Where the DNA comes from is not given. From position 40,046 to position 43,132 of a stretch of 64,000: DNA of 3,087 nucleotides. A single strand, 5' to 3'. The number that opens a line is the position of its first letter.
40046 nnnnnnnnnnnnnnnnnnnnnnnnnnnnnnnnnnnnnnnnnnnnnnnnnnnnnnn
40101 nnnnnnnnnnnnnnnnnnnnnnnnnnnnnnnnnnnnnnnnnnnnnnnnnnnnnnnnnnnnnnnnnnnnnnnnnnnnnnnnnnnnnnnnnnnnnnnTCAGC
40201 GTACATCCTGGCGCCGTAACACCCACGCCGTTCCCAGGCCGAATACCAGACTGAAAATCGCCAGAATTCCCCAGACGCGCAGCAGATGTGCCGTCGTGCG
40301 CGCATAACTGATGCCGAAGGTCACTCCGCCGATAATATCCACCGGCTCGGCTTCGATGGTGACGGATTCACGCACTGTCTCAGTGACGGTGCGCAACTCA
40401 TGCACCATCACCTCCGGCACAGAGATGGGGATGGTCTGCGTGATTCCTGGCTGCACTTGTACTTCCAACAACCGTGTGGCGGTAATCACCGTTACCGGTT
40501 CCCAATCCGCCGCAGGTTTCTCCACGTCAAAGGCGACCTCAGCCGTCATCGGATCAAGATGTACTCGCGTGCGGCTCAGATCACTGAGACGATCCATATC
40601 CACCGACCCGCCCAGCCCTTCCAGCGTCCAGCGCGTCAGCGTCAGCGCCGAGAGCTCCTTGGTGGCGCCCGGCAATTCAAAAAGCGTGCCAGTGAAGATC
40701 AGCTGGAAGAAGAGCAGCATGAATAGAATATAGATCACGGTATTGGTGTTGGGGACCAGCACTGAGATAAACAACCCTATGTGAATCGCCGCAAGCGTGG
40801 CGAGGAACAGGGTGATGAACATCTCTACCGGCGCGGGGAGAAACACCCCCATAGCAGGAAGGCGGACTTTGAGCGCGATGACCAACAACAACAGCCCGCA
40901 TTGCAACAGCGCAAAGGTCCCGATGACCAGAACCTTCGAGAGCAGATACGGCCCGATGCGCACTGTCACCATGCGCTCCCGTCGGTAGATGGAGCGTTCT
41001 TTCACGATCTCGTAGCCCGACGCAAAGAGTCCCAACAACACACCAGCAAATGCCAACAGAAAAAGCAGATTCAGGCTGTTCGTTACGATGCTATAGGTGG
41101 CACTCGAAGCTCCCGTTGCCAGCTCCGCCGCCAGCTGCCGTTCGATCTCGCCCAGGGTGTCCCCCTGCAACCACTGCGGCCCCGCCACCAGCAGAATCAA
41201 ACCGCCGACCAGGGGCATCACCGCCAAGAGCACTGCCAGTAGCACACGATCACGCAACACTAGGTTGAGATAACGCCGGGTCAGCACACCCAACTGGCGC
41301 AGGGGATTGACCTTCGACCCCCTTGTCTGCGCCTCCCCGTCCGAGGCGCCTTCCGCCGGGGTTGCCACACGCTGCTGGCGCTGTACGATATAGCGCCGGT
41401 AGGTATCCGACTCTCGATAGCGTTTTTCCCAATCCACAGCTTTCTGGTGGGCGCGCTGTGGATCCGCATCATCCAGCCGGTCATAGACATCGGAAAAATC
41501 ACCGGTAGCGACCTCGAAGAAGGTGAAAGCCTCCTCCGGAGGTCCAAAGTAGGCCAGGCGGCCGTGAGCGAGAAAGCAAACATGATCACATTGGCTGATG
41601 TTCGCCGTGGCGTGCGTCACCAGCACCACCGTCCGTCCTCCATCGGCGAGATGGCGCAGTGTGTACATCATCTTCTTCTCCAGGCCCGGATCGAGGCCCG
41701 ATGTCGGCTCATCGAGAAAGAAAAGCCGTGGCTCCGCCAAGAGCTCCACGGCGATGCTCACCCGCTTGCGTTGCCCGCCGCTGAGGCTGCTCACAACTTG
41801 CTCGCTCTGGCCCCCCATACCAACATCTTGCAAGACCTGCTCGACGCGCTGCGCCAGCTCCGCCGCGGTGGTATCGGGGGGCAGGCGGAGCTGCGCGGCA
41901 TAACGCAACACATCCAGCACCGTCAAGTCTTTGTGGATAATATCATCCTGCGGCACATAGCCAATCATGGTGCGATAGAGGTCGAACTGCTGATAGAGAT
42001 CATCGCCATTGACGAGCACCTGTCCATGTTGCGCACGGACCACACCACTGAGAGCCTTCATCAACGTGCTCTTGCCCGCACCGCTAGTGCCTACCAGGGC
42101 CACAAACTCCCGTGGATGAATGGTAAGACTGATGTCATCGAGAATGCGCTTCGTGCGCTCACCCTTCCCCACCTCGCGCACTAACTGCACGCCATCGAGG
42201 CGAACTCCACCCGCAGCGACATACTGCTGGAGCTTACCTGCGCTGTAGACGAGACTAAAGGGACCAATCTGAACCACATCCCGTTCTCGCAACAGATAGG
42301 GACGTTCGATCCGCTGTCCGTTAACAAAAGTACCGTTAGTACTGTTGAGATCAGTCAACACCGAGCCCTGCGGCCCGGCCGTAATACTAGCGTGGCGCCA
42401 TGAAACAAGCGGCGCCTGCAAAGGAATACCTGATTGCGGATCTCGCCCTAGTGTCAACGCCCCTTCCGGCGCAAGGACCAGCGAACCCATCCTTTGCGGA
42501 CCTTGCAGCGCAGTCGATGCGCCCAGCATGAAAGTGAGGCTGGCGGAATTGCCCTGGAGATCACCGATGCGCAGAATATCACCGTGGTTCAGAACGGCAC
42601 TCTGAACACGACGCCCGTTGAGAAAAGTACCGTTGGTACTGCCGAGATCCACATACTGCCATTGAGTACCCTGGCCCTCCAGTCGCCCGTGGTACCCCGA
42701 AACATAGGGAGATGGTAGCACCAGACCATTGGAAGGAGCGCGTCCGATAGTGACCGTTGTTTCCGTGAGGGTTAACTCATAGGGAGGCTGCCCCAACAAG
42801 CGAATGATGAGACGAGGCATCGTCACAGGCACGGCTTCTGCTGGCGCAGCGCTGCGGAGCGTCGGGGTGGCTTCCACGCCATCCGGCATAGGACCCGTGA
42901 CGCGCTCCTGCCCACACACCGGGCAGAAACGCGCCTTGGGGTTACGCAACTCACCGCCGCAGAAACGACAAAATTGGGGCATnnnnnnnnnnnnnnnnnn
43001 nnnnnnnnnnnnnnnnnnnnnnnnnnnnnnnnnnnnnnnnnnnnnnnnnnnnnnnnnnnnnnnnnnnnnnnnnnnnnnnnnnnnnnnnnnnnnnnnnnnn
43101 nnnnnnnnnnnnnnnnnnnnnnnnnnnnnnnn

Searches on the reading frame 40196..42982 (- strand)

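Call 4: search_protein_families(library=pfam, proteins=[window:40196-42982:-], max_evalue=0.1)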
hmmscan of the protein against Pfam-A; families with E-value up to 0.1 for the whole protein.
window:40196-42982:- (928 aa): 20 families
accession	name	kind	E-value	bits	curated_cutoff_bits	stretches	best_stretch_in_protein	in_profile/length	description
PF00498.31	FHA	-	1.9e-38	131.1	20.7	2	77-140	1-67/67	FHA domain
PF00005.33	ABC_tran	-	1.4e-33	116.9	25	1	281-428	1-137/137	ABC transporter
PF16697.10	Yop-YscD_cpl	-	1.3e-24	86.7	33.2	2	69-142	11-86/94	Inner membrane component of T3SS, cytoplasmic domain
PF01061.29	ABC2_membrane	-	3.2e-14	53.4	26.9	1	562-771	1-184/211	ABC-2 type transporter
PF13304.12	AAA_21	-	3.1e-11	44.3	27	2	387-457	225-298/304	AAA domain, putative AbiEii toxin, Type IV TA system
PF12698.13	ABC2_membrane_3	-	8.3e-08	32.1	31.6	1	639-770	164-295/347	ABC-2 family transporter protein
PF13555.12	AAA_29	-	6e-05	23.1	27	1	284-319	15-50/61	P-loop containing region of AAA domain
PF13191.12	AAA_16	-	0.00028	21.9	32.6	1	272-386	4-122/167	AAA ATPase domain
PF02463.25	SMC_N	-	0.00046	20.1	40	1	291-468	24-208/220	RecF/RecN/SMC N terminal domain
PF03193.22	RsgA_GTPase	-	0.00074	19.8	30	1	278-321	94-136/174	RsgA GTPase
PF13401.12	AAA_22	-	0.0013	19.5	27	1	291-448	5-113/130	AAA domain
PF13604.12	AAA_30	-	0.0021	18.2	27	1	289-324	16-51/191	AAA domain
PF06414.18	Zeta_toxin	-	0.0025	17.7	22.3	1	294-340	19-65/199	Zeta toxin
PF20703.3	nSTAND1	-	0.0036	17.4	27.1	1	277-319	23-59/379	Novel STAND NTPase 1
PF01926.29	MMR_HSR1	-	0.006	17.1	21.9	1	294-318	2-25/113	50S ribosome-binding GTPase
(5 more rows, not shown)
